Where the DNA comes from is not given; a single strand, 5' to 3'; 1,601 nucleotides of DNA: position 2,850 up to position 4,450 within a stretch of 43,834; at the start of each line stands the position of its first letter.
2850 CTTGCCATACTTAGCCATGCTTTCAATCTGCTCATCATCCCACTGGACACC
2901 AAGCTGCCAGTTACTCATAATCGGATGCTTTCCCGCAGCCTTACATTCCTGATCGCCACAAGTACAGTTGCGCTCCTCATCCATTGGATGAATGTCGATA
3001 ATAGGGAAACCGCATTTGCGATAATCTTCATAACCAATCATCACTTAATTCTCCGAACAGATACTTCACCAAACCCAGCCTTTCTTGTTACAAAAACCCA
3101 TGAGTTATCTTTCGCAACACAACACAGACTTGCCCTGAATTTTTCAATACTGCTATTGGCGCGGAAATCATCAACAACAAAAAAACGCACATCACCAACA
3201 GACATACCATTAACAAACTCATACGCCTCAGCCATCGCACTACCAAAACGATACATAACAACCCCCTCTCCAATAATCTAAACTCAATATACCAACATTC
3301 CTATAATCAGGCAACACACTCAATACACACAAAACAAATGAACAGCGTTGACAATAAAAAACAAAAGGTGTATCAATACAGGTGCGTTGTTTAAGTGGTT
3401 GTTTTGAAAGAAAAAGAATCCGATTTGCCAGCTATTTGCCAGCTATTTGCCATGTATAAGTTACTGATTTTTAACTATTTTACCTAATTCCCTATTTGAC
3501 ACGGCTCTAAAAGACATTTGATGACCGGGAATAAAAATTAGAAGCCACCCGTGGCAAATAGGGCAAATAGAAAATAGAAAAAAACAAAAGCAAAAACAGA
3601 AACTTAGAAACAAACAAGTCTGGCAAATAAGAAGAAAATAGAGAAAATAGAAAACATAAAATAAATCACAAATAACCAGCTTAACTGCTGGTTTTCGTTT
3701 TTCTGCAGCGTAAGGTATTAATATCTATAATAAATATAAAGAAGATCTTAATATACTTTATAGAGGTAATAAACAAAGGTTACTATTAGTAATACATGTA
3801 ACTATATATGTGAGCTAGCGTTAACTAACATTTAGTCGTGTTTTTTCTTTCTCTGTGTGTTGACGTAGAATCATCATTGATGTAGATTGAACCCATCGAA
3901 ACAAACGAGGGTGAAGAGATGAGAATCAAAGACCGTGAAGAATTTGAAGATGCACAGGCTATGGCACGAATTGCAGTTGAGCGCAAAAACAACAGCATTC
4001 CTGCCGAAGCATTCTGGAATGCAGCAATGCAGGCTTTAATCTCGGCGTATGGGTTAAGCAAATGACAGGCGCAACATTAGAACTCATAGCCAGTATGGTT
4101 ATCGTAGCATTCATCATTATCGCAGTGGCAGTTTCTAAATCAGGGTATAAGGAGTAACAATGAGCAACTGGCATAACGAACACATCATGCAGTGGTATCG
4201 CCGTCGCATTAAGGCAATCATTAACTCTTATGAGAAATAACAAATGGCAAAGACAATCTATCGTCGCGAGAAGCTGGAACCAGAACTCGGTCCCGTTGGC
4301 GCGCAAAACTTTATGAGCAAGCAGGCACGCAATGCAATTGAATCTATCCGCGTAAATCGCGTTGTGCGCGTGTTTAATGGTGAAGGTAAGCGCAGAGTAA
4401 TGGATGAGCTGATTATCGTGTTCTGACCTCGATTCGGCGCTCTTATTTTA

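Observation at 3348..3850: Iteron-rich, AT-rich non-coding block next to the primase operon: candidate replication origin, possibly transcribed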

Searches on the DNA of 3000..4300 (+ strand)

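Call 3: search_dna_similar(query=window:3000-4300:+, collection=phages, mode=near, max_rows=30)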
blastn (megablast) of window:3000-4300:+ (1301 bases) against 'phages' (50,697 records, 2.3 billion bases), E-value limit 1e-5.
Records with a match: 147; places in all: 149; records where one place covers at least 80% of the query: 2.
Best place of each record, by identity: 90-95% 108; 80-90% 39.
By first word of the organism name: Salmonella 119; Escherichia 21; Shigella 4; Klebsiella 2; Acinetobacter 1.
By host as written in the record: - 69; Escherichia coli 11; Salmonella enterica 9; Salmonella sp. 7; Salmonella enterica subsp. enterica serovar Typhimurium 7; Salmonella enterica subsp. enterica serovar Enteritidis 4; Salmonella enterica subsp. enterica serovar Typhi 3; Escherichia coli STEC O179 2; and 26 more.
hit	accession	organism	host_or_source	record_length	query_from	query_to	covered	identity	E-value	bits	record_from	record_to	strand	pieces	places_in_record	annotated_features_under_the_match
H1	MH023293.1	Escherichia phage vB_EcoS Sa179lw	Escherichia coli STEC O179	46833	1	1251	96%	90.2%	0e+0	1628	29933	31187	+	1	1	hypothetical protein (x4) | putative DNA primase/polymerase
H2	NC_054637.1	Escherichia phage vB_EcoS Sa179lw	Escherichia coli STEC O179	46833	1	1251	96%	90.2%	0e+0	1628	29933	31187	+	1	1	hypothetical protein (x4) | DNA primase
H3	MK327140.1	Klebsiella phage YX3973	Klebsiella pneumoniae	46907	1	1279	67%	86.2%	0e+0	940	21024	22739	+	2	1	hypothetical protein (x2) | DNA primase/polymerase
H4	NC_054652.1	Klebsiella phage YX3973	Klebsiella pneumoniae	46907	1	1279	67%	86.2%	0e+0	940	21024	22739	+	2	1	hypothetical protein (x2) | DNA primase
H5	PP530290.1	Salmonella phage gmqsjt-1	Salmonella sp.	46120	1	1301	53%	92.2%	0e+0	973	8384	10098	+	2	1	hypothetical protein (x4) | DNA primase/polymerase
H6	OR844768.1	Escherichia phage ECO111 5-P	Escherichia coli O111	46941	669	1301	49%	92.0%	0e+0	889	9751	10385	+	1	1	record has no annotation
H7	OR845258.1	Escherichia phage ECO95 1-6-1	Escherichia coli O157:H7 ATCC 43895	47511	671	1301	49%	90.7%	0e+0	841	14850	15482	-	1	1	record has no annotation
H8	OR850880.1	Salmonella phage S.Kent 1-2-1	Salmonella enterica subsp. enterica ...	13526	671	1301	49%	90.7%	0e+0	841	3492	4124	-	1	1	record has no annotation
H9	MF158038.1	Shigella phage Sf11 SMD-2017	Shigella flexneri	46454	669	1301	49%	90.3%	0e+0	828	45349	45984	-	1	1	hypothetical protein (x3)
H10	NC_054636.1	Shigella phage Sf11 SMD-2017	Shigella flexneri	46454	669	1301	49%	90.3%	0e+0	828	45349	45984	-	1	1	hypothetical protein (x3)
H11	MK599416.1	Salmonella phage Akira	Salmonella enterica subsp. enterica ...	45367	859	1301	34%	92.1%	2e-176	625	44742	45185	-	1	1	hypothetical protein (x2) | membrane protein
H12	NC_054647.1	Salmonella phage Akira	Salmonella enterica subsp. enterica ...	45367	859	1301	34%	92.1%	2e-176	625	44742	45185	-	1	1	hypothetical protein (x2) | membrane protein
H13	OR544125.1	Acinetobacter phage vB_AbaM_AB4P2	Acinetobacter baumannii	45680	859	1301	34%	91.9%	2e-175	621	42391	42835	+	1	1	hypothetical protein (x4)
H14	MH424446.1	Salmonella virus VSt472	Salmonella enterica subsp. enterica ...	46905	857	1301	34%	91.3%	6e-171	606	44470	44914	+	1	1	hypothetical protein (x2)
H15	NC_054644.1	Salmonella virus VSt472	Salmonella enterica subsp. enterica ...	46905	857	1301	34%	91.3%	6e-171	606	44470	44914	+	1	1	hypothetical protein (x2)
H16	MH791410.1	Salmonella phage Seszw_1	Salmonella enterica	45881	854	1301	34%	90.3%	8e-165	586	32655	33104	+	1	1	hypothetical protein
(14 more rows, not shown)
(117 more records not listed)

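Call 6: get_annotated_region(hit=H1, flank=3500)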
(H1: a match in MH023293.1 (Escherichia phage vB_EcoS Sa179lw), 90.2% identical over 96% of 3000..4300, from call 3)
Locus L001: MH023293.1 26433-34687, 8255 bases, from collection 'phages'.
description: Escherichia phage vB_EcoS Sa179lw, complete genome.
organism: Escherichia phage vB_EcoS Sa179lw (NCBI taxid 2126819)
taxonomy: Viruses; Duplodnaviria; Heunggongvirae; Uroviricota; Caudoviricetes; Buchananvirus; Buchananvirus Sa179lw
host: Escherichia coli STEC O179; source: surface river water in produce-growing area; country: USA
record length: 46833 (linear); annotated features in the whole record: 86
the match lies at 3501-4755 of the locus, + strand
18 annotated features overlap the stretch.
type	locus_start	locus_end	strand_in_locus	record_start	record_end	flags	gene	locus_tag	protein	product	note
CDS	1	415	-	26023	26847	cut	-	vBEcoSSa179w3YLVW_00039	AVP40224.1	putative recA-like NTPase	-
CDS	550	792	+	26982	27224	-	cro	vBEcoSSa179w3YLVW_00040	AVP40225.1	regulatory protein cro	-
CDS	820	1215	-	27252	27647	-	-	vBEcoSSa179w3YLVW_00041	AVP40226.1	hypothetical protein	hypothetical protein; Sf11_gp3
CDS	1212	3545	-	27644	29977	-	-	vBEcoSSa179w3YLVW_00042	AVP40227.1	putative DNA primase/polymerase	putative DNA primase/polymerase; similar to Sf11_gp2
CDS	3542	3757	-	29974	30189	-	-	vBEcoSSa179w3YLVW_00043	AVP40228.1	hypothetical protein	hypothetical protein; Sf11_gp1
CDS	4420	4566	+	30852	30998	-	-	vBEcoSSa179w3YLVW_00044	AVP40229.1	hypothetical protein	hypothetical protein; Sf11_gp80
CDS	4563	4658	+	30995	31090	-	-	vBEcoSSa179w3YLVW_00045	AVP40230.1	hypothetical protein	-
CDS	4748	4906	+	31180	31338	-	-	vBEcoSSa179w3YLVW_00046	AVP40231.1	hypothetical protein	-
CDS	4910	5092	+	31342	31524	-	-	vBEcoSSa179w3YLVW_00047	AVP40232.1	hypothetical protein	hypothetical protein; Sf11_gp78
CDS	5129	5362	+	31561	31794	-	-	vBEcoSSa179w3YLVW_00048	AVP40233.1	hypothetical protein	hypothetical protein; Sf11_gp77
CDS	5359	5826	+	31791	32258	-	-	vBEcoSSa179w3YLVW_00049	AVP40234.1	hypothetical protein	putative phage eae protein; ECRM12581_13405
CDS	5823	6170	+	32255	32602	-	-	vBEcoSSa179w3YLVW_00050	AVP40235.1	hypothetical protein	-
CDS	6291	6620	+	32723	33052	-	-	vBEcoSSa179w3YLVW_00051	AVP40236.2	hypothetical protein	-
CDS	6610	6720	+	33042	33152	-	-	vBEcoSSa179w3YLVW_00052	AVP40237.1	hypothetical protein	-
CDS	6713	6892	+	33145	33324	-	-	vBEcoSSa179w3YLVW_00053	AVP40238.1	hypothetical protein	hypothetical protein; Sf11_gp74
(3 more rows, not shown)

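Call 7: get_annotated_region(hit=H3, flank=3000)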
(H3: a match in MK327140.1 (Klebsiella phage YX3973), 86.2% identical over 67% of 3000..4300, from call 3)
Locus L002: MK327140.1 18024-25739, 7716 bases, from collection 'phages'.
description: Klebsiella phage YX3973, complete genome.
organism: Klebsiella phage YX3973 (NCBI taxid 2500166)
taxonomy: Viruses; Duplodnaviria; Heunggongvirae; Uroviricota; Caudoviricetes
host: Klebsiella pneumoniae; source: medical sewage; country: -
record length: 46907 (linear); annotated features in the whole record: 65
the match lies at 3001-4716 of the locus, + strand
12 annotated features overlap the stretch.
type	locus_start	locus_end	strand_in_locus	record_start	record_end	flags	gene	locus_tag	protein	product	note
CDS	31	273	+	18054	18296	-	-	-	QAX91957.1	lambda repressor-like transcriptional regulator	-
CDS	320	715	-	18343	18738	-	-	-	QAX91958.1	hypothetical protein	-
CDS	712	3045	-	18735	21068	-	-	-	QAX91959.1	DNA primase/polymerase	-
CDS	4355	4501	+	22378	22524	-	-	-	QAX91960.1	hypothetical protein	-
CDS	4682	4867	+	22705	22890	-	-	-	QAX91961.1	hypothetical protein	-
CDS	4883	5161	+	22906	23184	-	-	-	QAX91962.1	hypothetical protein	-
CDS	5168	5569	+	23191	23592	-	-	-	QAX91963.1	hypothetical protein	-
CDS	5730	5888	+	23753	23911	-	-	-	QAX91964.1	hypothetical protein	-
CDS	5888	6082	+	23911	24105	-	-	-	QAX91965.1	hypothetical protein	-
CDS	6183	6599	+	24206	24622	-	-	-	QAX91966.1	hypothetical protein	-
CDS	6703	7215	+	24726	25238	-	-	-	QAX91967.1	homing endonuclease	-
CDS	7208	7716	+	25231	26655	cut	-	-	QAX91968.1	terminase large subunit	-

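Call 8: get_annotated_region(hit=H5, flank=3000)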
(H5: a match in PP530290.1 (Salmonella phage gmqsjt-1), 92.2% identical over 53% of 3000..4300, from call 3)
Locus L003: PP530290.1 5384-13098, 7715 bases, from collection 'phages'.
description: Salmonella phage gmqsjt-1, complete genome.
organism: Salmonella phage gmqsjt-1 (NCBI taxid 3135718)
taxonomy: Viruses; Duplodnaviria; Heunggongvirae; Uroviricota; Caudoviricetes
host: Salmonella sp.; source: pigeon; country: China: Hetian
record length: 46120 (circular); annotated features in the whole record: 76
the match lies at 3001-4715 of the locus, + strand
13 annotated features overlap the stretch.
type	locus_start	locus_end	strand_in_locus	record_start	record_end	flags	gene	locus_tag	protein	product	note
CDS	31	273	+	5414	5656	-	-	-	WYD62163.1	lambda repressor-like transcriptional regulator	Shigella phage Sf11 SMD-2017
CDS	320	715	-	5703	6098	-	-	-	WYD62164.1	hypothetical protein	vBEcoSSa179w3YLVW_00041; Escherichia phage vB_EcoS Sa179lw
CDS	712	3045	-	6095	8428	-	-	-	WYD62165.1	DNA primase/polymerase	Shigella phage Sf11 SMD-2017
CDS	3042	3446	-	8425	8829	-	-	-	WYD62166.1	hypothetical protein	Salmonella enterica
CDS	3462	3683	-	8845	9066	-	-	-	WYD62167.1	hypothetical protein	-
CDS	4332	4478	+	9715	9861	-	-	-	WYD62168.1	hypothetical protein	CPT_Skate_082; Salmonella phage Skate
CDS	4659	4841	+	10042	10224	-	-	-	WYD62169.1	hypothetical protein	Sf11_gp78; Shigella phage Sf11 SMD-2017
CDS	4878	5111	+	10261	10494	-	-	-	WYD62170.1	hypothetical protein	Salmonella phage 64795_sal3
CDS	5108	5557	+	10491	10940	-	-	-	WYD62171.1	hypothetical protein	AC43_5224; Escherichia coli 2-156-04_S3_C3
CDS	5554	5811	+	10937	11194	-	-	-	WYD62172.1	hypothetical protein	Salmonella enterica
CDS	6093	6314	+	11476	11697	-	-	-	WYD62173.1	hypothetical protein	vst472_82; Salmonella virus VSt472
CDS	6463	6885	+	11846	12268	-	-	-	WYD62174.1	hypothetical protein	CPT_Skate_090; Salmonella phage Skate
CDS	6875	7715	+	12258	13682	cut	-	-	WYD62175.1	terminase large subunit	Salmonella phage LPST10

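Call 9: search_rna_families(source=window, start=3200, end=3950, threshold=evalue, max_evalue=10)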
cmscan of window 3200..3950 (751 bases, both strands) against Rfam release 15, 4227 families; matches with E-value up to 10: 4.
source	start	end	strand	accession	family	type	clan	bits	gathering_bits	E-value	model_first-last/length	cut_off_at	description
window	3468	3584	-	RF03958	mir-959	Gene; miRNA;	-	32.3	85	0.0004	1-91/91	no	mir-959 microRNA precursor family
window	3487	3566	-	RF00669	mir-96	Gene; miRNA;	-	19.8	65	0.26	1-78/78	no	mir-96 microRNA precursor family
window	3329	3421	+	RF02890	SprC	Gene; sRNA;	-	18.8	100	3.6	1-153/153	no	Small pathogenicity island RNA C (srn_3610)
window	3584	3610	+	RF02248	Six3os1_3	Gene; lncRNA;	-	12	40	2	49-75/75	no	Six3os1 conserved region 3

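Call 12: search_dna_similar(query=window:3257-3700:+, collection=phages, mode=distant, max_rows=40, max_evalue=0.01)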
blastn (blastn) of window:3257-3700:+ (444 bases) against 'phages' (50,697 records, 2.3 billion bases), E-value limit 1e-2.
Records with a match: 6; places in all: 6; records where one place covers at least 80% of the query: 2.
Best place of each record, by identity: >=99% 1; 95-99% 1; 90-95% 2; 60-80% 2.
By first word of the organism name: Escherichia 3; Klebsiella 2; Salmonella 1.
By host as written in the record: Escherichia coli STEC O179 2; Klebsiella pneumoniae 2; Escherichia coli O111 1; Salmonella sp. 1.
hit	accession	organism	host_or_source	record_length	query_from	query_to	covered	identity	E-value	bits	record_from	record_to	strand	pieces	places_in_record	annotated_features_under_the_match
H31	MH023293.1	Escherichia phage vB_EcoS Sa179lw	Escherichia coli STEC O179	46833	1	442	100%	91.5%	6e-177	626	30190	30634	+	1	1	none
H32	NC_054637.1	Escherichia phage vB_EcoS Sa179lw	Escherichia coli STEC O179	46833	1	442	100%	91.5%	6e-177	626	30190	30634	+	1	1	none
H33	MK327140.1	Klebsiella phage YX3973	Klebsiella pneumoniae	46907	201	442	55%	73.5%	1e-27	130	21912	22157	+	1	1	none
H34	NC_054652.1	Klebsiella phage YX3973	Klebsiella pneumoniae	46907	201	442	55%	73.5%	1e-27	130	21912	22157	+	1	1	none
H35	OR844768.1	Escherichia phage ECO111 5-P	Escherichia coli O111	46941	412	442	7%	100.0%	6e-6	57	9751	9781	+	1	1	record has no annotation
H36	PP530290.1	Salmonella phage gmqsjt-1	Salmonella sp.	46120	412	442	7%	96.8%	2e-4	53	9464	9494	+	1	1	none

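Call 35: get_annotated_region(hit=H16, flank=4500)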
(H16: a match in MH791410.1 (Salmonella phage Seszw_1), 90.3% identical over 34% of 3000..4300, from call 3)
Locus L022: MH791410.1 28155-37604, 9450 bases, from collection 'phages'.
description: UNVERIFIED: Salmonella phage Seszw_1, complete genome.
organism: Salmonella phage Seszw_1 (NCBI taxid 2479482)
taxonomy: Viruses; Duplodnaviria; Heunggongvirae; Uroviricota; Caudoviricetes; Skatevirus; Skatevirus Seszw1
host: Salmonella enterica; source: seawater; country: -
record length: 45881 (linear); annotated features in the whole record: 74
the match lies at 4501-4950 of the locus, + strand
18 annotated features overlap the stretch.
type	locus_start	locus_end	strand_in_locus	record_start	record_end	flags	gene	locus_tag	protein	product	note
CDS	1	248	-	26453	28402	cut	-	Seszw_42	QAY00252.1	putative ATP-dependent helicase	-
CDS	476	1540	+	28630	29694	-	-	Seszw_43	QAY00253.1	putative DNA primase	-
CDS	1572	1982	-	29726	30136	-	-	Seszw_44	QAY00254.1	hypothetical protein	-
CDS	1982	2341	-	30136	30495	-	-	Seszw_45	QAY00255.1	hypothetical protein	-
CDS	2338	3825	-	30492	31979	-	-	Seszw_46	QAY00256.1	DNA primase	-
CDS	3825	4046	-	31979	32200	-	-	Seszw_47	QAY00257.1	hypothetical protein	-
CDS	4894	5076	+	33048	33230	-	-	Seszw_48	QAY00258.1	hypothetical protein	-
CDS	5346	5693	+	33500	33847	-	-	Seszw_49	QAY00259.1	hypothetical protein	hypothetical protein VIP0051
CDS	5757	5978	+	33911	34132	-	-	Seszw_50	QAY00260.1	hypothetical protein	-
CDS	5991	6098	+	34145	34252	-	-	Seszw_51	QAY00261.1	hypothetical protein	-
CDS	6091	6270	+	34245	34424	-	-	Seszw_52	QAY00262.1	hypothetical protein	-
CDS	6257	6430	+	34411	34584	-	-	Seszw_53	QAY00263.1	hypothetical protein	-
CDS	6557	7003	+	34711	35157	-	-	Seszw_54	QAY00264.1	hypothetical protein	hypothetical protein VPRG 00041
CDS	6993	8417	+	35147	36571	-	-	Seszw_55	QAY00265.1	large terminase subunit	-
CDS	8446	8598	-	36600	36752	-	-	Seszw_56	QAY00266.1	hypothetical protein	-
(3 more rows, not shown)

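Call 36: get_annotated_region(hit=H14, flank=4500)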
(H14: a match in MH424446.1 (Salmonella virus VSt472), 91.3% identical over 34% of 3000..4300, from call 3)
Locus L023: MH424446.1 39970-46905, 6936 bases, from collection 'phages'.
description: Salmonella virus VSt472, complete genome.
organism: Salmonella virus VSt472 (NCBI taxid 2301723)
taxonomy: Viruses; Duplodnaviria; Heunggongvirae; Uroviricota; Caudoviricetes; Skatevirus; Skatevirus VSt472
host: Salmonella enterica subsp. enterica serovar Typhimurium; source: sewage; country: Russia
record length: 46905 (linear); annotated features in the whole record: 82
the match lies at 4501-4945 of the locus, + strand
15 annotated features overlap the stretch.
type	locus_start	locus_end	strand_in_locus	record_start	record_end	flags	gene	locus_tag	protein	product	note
CDS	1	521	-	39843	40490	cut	-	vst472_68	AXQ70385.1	homing endonuclease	-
CDS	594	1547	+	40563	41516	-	-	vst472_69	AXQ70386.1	DNA primase/helicase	-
CDS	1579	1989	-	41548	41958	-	-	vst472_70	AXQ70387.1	hypothetical protein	-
CDS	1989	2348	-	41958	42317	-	-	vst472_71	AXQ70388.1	hypothetical protein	-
CDS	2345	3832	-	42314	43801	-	-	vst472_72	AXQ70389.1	replicative DNA helicase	-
CDS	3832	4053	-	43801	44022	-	-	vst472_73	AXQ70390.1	hypothetical protein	-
CDS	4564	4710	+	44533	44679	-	-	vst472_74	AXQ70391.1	hypothetical protein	-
CDS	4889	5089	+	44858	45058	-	-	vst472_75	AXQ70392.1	hypothetical protein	-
CDS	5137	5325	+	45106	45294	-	-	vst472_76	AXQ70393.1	restriction alleviation protein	-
CDS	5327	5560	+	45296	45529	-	-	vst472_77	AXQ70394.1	hypothetical protein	-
CDS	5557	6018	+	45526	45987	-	-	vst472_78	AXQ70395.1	hypothetical protein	-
CDS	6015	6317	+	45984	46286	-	-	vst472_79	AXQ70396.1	hypothetical protein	-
CDS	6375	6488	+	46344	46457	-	-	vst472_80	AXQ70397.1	hypothetical protein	-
CDS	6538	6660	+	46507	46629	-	-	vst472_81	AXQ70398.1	hypothetical protein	-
CDS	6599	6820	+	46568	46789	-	-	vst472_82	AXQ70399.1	hypothetical protein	-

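Call 80: search_dna_similar(query=window:3340-3860:+, collection=plasmids, mode=distant, max_evalue=0.01, max_rows=10)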
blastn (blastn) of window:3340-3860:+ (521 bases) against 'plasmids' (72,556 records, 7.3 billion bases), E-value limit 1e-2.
No match.
